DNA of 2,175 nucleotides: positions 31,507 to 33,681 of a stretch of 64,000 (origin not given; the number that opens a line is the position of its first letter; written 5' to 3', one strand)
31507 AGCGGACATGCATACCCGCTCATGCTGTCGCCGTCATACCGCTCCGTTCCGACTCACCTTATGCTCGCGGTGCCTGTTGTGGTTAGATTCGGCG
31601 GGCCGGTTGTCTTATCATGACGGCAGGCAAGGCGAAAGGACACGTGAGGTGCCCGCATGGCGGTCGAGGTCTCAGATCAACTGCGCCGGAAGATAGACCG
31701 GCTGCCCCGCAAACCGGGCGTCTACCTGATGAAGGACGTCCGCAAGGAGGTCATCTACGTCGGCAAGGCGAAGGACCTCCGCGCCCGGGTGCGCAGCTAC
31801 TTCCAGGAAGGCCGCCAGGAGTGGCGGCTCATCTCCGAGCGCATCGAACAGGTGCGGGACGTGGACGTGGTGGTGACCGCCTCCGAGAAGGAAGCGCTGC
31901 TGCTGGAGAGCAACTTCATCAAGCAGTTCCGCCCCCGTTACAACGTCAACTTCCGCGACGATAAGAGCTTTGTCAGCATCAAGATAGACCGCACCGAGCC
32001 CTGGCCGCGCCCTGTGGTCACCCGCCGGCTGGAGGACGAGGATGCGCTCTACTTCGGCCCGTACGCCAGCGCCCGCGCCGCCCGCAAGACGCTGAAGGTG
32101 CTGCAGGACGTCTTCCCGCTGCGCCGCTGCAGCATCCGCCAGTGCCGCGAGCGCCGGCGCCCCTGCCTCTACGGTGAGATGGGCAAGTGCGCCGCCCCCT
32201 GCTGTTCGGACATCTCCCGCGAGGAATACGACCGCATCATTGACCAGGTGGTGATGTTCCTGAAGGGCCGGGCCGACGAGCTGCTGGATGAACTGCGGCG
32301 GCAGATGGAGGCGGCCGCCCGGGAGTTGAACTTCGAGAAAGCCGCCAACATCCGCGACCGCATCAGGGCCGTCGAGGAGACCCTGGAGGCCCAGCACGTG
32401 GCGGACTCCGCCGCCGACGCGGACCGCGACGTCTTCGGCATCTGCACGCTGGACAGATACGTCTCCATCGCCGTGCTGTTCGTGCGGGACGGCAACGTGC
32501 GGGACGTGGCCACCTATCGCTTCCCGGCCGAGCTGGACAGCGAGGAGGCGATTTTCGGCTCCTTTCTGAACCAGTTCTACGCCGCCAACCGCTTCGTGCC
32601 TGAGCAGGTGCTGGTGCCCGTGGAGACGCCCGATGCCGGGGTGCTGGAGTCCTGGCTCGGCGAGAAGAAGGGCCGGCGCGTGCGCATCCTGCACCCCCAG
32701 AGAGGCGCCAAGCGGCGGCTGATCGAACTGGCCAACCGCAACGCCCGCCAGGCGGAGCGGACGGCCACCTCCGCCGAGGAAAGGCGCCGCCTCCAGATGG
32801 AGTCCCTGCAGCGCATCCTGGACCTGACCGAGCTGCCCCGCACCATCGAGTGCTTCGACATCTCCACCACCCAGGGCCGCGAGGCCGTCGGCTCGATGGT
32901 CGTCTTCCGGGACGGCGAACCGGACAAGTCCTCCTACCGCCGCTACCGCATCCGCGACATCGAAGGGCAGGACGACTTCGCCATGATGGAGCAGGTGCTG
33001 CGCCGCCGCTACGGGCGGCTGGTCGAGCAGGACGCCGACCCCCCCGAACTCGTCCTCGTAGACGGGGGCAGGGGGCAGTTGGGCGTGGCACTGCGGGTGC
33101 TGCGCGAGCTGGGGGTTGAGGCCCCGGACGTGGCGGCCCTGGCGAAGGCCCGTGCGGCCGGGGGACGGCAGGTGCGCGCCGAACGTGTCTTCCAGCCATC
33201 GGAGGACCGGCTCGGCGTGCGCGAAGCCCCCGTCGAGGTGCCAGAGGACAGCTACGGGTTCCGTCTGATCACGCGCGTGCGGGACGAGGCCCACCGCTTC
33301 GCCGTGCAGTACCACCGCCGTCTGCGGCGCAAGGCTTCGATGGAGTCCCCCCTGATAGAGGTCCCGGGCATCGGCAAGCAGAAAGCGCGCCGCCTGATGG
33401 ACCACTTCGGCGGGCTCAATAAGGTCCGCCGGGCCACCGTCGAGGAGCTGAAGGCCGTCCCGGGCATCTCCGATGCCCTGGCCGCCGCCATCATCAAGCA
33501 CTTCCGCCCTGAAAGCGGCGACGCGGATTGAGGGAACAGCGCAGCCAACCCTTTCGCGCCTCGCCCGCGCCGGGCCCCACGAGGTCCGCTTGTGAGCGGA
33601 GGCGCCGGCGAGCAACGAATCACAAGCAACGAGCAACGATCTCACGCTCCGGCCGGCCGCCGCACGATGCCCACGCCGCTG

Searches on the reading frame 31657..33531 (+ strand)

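Call 19: search_protein_families(library=pfam, proteins=[window:31657-33531:+], max_evalue=0.001)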
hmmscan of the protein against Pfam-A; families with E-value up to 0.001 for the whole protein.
window:31657-33531:+ (624 aa): 8 families
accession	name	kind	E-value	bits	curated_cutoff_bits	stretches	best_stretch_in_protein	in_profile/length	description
PF08459.17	UvrC_RNaseH_dom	-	1.8e-53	181.1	22.3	1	385-550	1-159/159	UvrC RNAse H endonuclease domain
PF22920.2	UvrC_RNaseH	-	3.9e-33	114.3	24.3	1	256-366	1-112/116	UvrC Ribonuclease H-like domain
PF14520.12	HHH_5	-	6.9e-11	42.9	27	1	565-617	3-56/57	Helix-hairpin-helix domain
PF02151.25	UVR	-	1.3e-10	41.1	21.5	1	207-241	1-35/36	UvrB/uvrC motif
PF01541.30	GIY-YIG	-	6.2e-10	39.7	22.6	1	20-96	2-78/78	GIY-YIG catalytic domain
PF00633.29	HHH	-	2.1e-09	37.1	24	1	587-614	2-29/30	Helix-hairpin-helix motif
PF12826.13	HHH_2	-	6.8e-09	36.2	27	1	569-619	8-58/64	Helix-hairpin-helix motif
PF12836.13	HHH_3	-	3.1e-05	24.4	27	0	591-615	9-33/65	Helix-hairpin-helix motif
